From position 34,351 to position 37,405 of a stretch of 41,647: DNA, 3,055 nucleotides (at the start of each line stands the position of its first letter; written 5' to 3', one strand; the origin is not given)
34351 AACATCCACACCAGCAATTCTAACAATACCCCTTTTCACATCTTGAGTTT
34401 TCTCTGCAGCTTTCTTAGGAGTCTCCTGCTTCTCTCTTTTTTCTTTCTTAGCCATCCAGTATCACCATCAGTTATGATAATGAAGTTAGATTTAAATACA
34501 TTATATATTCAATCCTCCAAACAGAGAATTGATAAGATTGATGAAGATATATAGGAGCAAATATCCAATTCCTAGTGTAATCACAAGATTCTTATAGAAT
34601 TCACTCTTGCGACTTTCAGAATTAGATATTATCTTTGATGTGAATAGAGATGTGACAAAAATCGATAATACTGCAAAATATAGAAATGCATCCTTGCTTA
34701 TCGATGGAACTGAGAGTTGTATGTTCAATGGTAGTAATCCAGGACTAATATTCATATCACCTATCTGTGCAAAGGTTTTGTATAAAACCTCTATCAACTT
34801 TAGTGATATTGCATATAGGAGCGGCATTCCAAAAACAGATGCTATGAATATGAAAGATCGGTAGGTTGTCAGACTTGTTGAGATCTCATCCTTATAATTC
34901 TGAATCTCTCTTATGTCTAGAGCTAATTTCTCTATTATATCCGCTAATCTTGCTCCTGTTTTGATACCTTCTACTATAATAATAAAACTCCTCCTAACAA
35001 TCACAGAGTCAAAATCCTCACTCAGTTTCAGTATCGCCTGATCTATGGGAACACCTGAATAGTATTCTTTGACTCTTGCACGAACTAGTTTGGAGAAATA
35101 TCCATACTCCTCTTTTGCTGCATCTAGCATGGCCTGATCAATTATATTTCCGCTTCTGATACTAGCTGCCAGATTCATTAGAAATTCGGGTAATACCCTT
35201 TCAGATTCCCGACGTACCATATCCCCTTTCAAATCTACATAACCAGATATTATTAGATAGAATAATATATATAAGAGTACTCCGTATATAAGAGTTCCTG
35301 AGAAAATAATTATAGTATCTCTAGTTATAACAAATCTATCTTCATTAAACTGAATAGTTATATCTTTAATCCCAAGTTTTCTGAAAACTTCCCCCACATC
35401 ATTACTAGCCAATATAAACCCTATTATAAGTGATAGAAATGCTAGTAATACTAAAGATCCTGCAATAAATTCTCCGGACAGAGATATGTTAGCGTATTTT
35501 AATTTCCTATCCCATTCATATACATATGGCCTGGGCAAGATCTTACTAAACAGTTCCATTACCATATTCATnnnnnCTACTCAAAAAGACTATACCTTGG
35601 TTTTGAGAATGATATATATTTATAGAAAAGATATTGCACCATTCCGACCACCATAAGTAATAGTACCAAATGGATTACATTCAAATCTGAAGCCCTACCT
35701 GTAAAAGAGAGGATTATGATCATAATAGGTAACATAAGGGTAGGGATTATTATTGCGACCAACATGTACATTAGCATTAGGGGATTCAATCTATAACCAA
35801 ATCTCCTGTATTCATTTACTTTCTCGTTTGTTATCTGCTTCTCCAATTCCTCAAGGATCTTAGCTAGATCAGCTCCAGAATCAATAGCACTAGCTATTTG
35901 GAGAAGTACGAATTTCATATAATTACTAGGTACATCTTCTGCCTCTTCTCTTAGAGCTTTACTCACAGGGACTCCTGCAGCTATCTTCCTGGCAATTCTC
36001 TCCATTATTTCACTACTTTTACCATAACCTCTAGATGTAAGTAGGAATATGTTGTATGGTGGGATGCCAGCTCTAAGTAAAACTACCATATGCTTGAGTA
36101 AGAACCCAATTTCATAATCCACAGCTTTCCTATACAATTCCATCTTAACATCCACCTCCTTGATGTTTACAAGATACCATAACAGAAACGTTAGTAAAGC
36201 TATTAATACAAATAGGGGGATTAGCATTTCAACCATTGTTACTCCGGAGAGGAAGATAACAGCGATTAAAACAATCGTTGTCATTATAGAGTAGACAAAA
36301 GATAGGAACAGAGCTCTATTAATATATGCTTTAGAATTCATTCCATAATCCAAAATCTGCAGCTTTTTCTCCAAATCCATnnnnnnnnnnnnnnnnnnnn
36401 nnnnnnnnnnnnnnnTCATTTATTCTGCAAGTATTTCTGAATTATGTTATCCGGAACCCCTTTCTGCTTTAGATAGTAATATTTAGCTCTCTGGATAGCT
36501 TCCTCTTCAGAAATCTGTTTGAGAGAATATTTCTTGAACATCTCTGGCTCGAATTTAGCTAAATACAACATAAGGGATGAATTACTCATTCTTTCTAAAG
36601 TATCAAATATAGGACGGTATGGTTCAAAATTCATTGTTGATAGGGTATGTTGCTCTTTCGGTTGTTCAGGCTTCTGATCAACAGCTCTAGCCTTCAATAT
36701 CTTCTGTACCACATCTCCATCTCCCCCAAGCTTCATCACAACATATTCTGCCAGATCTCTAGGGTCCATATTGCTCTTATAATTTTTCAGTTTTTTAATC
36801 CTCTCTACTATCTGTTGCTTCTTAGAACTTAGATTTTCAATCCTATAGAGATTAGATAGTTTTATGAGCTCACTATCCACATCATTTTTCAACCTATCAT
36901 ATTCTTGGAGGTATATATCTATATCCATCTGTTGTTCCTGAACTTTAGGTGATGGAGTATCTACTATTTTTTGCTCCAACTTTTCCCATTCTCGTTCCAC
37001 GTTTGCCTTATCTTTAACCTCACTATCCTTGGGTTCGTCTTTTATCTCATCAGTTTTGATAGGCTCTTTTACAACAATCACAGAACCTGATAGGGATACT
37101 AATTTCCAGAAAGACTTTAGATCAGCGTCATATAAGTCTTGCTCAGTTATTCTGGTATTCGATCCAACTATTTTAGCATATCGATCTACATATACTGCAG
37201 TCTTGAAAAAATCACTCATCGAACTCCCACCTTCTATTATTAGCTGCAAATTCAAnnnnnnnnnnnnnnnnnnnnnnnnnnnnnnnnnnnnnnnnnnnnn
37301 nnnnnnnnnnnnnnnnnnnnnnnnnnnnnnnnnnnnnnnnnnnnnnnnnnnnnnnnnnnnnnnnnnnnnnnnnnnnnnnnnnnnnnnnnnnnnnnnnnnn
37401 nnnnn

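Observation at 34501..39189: Pilin-less type IV pilus/Tad-like operon led by an Hsp20-like gene and carrying an orphan subunit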

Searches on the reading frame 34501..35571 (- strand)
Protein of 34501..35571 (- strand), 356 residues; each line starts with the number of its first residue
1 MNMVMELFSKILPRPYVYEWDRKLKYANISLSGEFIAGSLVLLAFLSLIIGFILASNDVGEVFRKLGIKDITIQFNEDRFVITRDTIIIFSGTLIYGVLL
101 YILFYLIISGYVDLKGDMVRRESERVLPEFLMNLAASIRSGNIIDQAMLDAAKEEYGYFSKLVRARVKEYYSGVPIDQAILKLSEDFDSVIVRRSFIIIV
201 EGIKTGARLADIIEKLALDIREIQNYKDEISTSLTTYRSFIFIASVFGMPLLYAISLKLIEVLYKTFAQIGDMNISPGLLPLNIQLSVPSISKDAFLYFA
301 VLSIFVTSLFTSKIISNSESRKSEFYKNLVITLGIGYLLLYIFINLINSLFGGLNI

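Call 3: search_protein_families(library=pfam, proteins=[window:34501-35571:-], max_evalue=1)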
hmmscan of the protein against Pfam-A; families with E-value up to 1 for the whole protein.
window:34501-35571:- (356 aa): 1 family
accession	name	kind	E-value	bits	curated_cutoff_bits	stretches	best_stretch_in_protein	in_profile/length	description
PF00482.28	T2SSF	-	5.2e-12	46.3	25.2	1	130-255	1-123/125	Type II secretion system (T2SS), protein F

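Call 4: search_protein_families(library=ncbifam, proteins=[window:34501-35571:-], max_evalue=1)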
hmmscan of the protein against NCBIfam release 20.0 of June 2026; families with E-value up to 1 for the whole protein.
window:34501-35571:- (356 aa): 1 family
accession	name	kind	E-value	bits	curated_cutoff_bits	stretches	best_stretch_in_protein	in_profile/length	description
NF004705.1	PRK06041.1-3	equivalog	1.4e-05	24.3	400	1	97-352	217-463/465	archaellar assembly protein ArlJ/FlaJ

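Call 95: search_solved_structures(query=window:34501-35571:-, max_evalue=1)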
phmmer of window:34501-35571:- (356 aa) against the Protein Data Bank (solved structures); distinct sequences matched with E-value up to 1: 0.

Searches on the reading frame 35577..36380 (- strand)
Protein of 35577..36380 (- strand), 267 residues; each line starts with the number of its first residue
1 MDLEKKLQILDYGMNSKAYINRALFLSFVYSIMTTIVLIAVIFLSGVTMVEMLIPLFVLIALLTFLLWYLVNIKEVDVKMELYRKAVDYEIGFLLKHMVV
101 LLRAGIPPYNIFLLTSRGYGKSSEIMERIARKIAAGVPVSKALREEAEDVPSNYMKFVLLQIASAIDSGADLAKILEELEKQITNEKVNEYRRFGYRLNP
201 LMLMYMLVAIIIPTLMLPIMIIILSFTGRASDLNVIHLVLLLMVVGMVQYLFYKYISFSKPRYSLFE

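Call 3: search_protein_families(library=pfam, proteins=[window:35577-36380:-], max_evalue=1)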
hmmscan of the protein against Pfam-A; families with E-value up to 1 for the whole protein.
window:35577-36380:- (267 aa): 2 families
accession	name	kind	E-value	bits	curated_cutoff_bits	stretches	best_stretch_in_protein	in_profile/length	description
PF00482.28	T2SSF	-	6.8e-18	65.3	25.2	1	95-216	2-121/125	Type II secretion system (T2SS), protein F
PF20990.2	DUF2207_C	-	0.23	11.5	33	0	169-254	104-187/247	Predicted membrane protein (DUF2207) C-terminal domain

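Call 4: search_protein_families(library=ncbifam, proteins=[window:35577-36380:-], max_evalue=1)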
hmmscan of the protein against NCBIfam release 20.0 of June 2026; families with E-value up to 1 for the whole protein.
window:35577-36380:- (267 aa): 6 families
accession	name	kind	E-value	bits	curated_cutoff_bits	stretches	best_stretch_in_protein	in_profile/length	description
NF004704.2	PRK06041.1-2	equivalog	1.9e-10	40.1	550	1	12-262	6-249/555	archaellar assembly protein ArlJ/FlaJ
NF004705.1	PRK06041.1-3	equivalog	1.1e-07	31.2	400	1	86-263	2-178/465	archaellar assembly protein ArlJ/FlaJ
NF007861.0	PRK10573.1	equivalog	3.2e-05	23.2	401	2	124-216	300-384/401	protein transport protein HofC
NF007864.0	PRK10576.1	equivalog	0.012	15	252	1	112-206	99-183/297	Fe(3+)-hydroxamate ABC transporter substrate-binding protein FhuD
NF043039.1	HgcAB_like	equivalog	0.21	11.1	285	0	185-257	139-206/350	HgcAB-like fusion protein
NF033634.1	SLATT_1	domain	0.28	11.1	41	0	8-80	9-81/132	SLATT domain-containing protein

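Call 94: search_solved_structures(query=window:35577-36380:-, max_evalue=1)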
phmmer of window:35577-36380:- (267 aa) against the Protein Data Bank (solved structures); distinct sequences matched with E-value up to 1: 0.

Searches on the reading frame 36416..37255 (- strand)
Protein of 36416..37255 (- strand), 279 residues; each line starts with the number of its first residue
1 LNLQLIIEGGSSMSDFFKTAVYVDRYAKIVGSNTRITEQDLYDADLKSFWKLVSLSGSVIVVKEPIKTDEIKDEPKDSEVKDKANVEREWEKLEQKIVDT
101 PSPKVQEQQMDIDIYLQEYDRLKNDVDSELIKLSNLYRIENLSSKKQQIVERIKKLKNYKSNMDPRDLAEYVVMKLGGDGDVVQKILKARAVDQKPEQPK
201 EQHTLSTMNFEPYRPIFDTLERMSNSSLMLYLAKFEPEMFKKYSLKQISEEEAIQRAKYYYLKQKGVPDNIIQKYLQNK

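Call 3: search_protein_families(library=pfam, proteins=[window:36416-37255:-], max_evalue=1)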
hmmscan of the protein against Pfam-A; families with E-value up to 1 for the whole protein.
window:36416-37255:- (279 aa): 1 family
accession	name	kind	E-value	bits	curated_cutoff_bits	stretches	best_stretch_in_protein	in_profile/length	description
PF14712.11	Snapin_Pallidin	-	0.053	14.4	29.6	1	92-163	2-71/89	Snapin/Pallidin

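Call 4: search_protein_families(library=ncbifam, proteins=[window:36416-37255:-], max_evalue=1)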
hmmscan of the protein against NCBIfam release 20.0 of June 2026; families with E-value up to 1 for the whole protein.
window:36416-37255:- (279 aa): 1 family
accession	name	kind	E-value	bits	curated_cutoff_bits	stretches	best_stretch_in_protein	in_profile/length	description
NF005300.0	PRK06828.1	subfamily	0.18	10.2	494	1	38-144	261-362/491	amidase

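Call 14: find_homologous_proteins(query=window:36416-37219:-, max_evalue=0.01)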
Query window:36416-37219:- (267 aa): 6 proteins with E <= 0.01 among 511 candidates.
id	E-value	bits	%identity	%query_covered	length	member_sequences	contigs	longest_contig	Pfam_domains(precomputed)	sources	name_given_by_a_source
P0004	9.1e-166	568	100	100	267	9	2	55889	-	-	-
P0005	4.3e-67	244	47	99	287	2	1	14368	-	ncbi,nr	ncbi:MAG: hypothetical protein NZ908_01595 [Candidatus Micrarchaeota archaeon]|nr:hypothetical prote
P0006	7.9e-64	234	47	100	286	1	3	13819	-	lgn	-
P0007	1.1e-43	168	41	100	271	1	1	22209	-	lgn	-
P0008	6.2e-43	165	40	100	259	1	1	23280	-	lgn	-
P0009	6.2e-38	149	37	99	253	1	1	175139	-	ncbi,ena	-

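Call 21: find_encoding_contigs(protein=P0009, flank=6000, max_places=2)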
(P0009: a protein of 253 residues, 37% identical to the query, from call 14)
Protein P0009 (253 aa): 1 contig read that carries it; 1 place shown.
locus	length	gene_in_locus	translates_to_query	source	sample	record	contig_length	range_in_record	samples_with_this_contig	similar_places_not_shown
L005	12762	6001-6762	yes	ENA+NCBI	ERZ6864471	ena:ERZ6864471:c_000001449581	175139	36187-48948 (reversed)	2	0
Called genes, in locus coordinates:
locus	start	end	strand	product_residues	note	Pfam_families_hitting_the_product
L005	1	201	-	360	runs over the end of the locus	PF21088:MS_channel_1st, PF00924:MS_channel_2nd, PF21082:MS_channel_3rd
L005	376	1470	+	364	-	PF22700:MVD-like_N, PF18376:MDD_C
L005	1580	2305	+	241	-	-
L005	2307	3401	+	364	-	PF01966:HD (weak), PF19276:HD_assoc_2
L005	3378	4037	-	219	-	PF01269:Fibrillarin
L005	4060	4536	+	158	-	-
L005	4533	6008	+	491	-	PF00437:T2SSE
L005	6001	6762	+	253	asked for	-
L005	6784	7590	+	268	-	PF00482:T2SSF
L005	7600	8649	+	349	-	PF00482:T2SSF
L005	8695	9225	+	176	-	PF00416:Ribosomal_S13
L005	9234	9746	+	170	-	PF01479:S4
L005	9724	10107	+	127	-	PF00411:Ribosomal_S11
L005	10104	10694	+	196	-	PF01000:RNA_pol_A_bac (weak)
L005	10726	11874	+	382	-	-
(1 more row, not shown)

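Call 22: find_encoding_contigs(protein=P0005, flank=6000, max_places=2)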
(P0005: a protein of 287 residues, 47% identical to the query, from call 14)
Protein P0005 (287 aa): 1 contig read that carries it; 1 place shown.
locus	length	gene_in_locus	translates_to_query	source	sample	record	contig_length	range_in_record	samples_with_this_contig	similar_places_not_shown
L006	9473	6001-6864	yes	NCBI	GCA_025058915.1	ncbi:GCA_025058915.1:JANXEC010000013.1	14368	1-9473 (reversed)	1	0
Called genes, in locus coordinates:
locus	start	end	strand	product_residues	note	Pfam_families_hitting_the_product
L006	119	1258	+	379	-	PF22700:MVD-like_N, PF18376:MDD_C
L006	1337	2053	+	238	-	-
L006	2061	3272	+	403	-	PF01966:HD (faint), PF19276:HD_assoc_2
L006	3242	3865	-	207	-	PF01269:Fibrillarin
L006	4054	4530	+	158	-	-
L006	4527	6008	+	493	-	PF00437:T2SSE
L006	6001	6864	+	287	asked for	-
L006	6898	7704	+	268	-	PF00482:T2SSF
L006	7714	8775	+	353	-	PF00482:T2SSF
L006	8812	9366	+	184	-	PF00416:Ribosomal_S13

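Call 23: find_encoding_contigs(protein=P0007, flank=6000, max_places=1)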
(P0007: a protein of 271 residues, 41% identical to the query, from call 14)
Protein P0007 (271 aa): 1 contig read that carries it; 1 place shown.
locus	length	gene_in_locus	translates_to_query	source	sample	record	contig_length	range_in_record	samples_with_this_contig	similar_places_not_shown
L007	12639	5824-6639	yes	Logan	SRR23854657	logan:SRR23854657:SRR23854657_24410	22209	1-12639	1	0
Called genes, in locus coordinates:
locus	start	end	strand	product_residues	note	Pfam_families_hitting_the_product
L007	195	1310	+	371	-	PF22700:MVD-like_N, PF18376:MDD_C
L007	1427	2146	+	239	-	-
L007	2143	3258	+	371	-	PF19276:HD_assoc_2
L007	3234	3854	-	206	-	PF01269:Fibrillarin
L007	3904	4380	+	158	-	-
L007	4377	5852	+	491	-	PF00437:T2SSE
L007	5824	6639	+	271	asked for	-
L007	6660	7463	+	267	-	PF00482:T2SSF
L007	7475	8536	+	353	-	PF00482:T2SSF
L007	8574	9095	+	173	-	PF00416:Ribosomal_S13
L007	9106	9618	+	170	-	PF01479:S4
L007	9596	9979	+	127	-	PF00411:Ribosomal_S11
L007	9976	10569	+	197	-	PF01000:RNA_pol_A_bac (weak)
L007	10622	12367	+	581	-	-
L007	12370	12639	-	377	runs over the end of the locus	PF03463:eRF1_1, PF18854:baeRF_family10, PF03464:eRF1_2, PF18859:acVLRF1, PF03465:eRF1_3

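Call 24: find_encoding_contigs(protein=P0008, flank=6000, max_places=1)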
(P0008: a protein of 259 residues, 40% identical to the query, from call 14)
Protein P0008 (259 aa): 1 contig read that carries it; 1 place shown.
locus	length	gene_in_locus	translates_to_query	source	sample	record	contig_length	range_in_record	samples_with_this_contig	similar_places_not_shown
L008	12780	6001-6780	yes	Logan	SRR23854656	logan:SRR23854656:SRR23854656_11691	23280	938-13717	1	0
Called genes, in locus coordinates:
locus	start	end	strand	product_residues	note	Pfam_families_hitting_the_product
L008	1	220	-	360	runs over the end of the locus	PF21088:MS_channel_1st, PF00924:MS_channel_2nd, PF21082:MS_channel_3rd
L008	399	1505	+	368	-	PF22700:MVD-like_N, PF18376:MDD_C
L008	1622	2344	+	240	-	-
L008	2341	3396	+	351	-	PF01966:HD, PF19276:HD_assoc_2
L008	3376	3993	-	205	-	PF01269:Fibrillarin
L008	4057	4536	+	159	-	-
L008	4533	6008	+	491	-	PF00437:T2SSE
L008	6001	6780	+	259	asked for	-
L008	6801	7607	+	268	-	PF00482:T2SSF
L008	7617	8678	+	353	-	PF00482:T2SSF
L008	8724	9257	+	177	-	PF00416:Ribosomal_S13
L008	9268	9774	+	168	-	PF01479:S4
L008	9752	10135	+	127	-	PF00411:Ribosomal_S11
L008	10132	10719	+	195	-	PF01000:RNA_pol_A_bac (weak)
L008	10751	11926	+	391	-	-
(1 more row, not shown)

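Call 25: find_encoding_contigs(protein=P0006, flank=6000, max_places=1)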
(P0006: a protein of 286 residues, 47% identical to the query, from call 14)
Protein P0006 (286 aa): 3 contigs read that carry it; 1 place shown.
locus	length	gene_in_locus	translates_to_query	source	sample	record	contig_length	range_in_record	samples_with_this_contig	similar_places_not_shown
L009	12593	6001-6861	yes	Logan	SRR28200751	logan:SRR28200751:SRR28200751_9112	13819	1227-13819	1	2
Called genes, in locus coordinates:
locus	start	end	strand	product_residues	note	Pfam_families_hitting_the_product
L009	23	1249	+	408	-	PF22700:MVD-like_N, PF18376:MDD_C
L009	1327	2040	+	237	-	-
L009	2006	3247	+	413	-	PF19276:HD_assoc_2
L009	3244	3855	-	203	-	PF01269:Fibrillarin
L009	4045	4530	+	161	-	-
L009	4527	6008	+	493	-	PF00437:T2SSE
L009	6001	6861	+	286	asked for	-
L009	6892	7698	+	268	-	PF00482:T2SSF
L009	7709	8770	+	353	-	PF00482:T2SSF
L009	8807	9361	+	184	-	PF00416:Ribosomal_S13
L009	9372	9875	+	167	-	PF01479:S4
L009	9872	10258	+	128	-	PF00411:Ribosomal_S11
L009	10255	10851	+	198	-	PF01193:RNA_pol_L (weak), PF01000:RNA_pol_A_bac (weak)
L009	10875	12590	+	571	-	-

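Call 30: search_solved_structures(query=A2, max_evalue=10)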
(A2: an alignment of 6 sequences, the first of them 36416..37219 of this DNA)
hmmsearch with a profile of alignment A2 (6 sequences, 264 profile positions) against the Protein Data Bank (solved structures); distinct sequences matched with E-value up to 10: 4.
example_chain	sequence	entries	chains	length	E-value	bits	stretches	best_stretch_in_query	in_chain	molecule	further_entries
6nro_A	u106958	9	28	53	0.34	13.4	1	70-113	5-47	Human parainfluenza virus type 3 fusion glycoprotein N-terminal heptad repeat domain | Fusion glycoprotein F0 | Fusion glycoprotein F1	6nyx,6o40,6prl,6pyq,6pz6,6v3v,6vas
8esq_G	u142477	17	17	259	0.63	12.5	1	102-147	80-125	60S ribosomal protein L8 | Large ribosomal subunit protein eL8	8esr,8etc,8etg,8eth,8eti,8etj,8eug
2byv_E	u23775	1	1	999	1.1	11.7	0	105-162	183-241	RAP GUANINE NUCLEOTIDE EXCHANGE FACTOR 4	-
4f7z_A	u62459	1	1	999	1.4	11.4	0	105-162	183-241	Rap guanine nucleotide exchange factor 4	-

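Call 47: predict_structure(alignment_id=A2)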
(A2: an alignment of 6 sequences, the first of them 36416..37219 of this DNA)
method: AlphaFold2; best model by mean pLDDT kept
length: 267 residues; sequences in the alignment: 6
mean_pLDDT: 64.8   pTM: 0.31
mean pLDDT of the five models: 64.8, 63.8, 62.9, 61.6, 61.5
residues with pLDDT >= 90: 20; 70-90: 111; 50-70: 39; < 50: 97
segments of 3 or more residues with pLDDT < 50: 1-36, 38-71, 87-97, 181-196
pLDDT, mean of each block of 10 residues (from residue 1): 34 35 43 48 37 32 40 56 47 44 82 86 86 88 88 83 71 59 36 50 88 89 86 87 92 88 80
secondary structure, 60 per line:
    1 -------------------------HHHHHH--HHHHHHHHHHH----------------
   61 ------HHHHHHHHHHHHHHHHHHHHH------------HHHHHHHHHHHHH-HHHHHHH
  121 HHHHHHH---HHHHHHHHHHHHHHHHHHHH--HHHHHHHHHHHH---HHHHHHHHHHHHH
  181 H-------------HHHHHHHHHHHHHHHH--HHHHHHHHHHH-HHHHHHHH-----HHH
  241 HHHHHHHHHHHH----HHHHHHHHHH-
elements in order: H26-31 H34-44 H67-87 H100-112 H114-127 H131-150 H153-164 H168-181 H195-210 H213-223 H225-232 H238-252 H257-266

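Call 52: fold_search(model_id=the predicted structure, library=pdb)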
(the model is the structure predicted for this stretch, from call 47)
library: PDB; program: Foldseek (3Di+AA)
matches with E <= 10: 40; with E <= 0.001: 0
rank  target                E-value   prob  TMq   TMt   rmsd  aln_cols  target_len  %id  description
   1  5xtr_A                6.7e-01  0.16  0.14  0.16  15.6       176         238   12  Crystal structure of baculoviral sulfhydryl oxidase P33 (R127A, E183A mutant) (released 2017-09-13)
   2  7rro_D9               7.5e-01  0.06  0.11  0.11  45.0       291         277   13  Structure of the 48-nm repeat doublet microtubule from bovine tracheal cilia (released 2021-10-27)
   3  5nkx_A                1.9e+00  0.25  0.16  0.33  12.2        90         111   19  HRSV M2-1 core domain, P3221 crystal form (released 2018-01-03)
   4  8iyj_S5               2.2e+00  0.03  0.11  0.10  41.2       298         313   11  Cryo-EM structure of the 48-nm repeat doublet microtubule from mouse sperm (released 2023-07-05)
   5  8otz_DP               2.3e+00  0.05  0.13  0.15  37.0       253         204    9  48-nm repeat of the native axonemal doublet microtubule from bovine sperm (released 2023-11-22)
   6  5u91_B                3.3e+00  0.03  0.11  0.10  20.9       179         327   16  Crystal structure of Tre/loxLTR complex (released 2017-07-26)
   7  9cce_A                5.0e+00  0.03  0.12  0.16  16.9       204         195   16  structure of DYNA_1b7 (released 2025-08-13)
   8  8i7o_F3               5.9e+00  0.02  0.12  0.13  39.9       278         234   11  In situ structure of axonemal doublet microtubules in mouse sperm with 16-nm repeat (released 2023-10-11)
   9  9fqr_D6               5.9e+00  0.01  0.11  0.12  40.8       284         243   12  96-nm repeat of axonemal doublet microtubules from bovine sperm (released 2025-03-26)
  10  7rro_D0               5.9e+00  0.01  0.11  0.10  38.3       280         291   10  Structure of the 48-nm repeat doublet microtubule from bovine tracheal cilia (released 2021-10-27)
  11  8i6v_D                6.3e+00  0.03  0.12  0.06  34.9       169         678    8  Cryo-EM structure of the polyphosphate polymerase VTC complex(Vtc4/Vtc3/Vtc1) (released 2023-03-01)
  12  4g6d_B                6.6e+00  0.05  0.12  0.15  11.7        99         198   17  G1 ORF67 / Staphyloccus aureus sigmaA domain 4 complex (released 2013-01-23)
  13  5jm4_A                6.6e+00  0.04  0.17  0.19  17.0       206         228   11  Crystal structure of 14-3-3zeta in complex with a cyclic peptide involving an adamantyl and a dicarboxy side chain (released 2017-05-10)
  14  8ivz_B                6.6e+00  0.02  0.13  0.17  14.5       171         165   12  Crystal structure of talin R7 in complex with KANK1 KN motif (released 2023-11-08)
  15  8fvr_G                7.0e+00  0.11  0.14  0.03  16.9       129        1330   12  CryoEM structure of E.coli transcription elongation complex (released 2023-04-05)
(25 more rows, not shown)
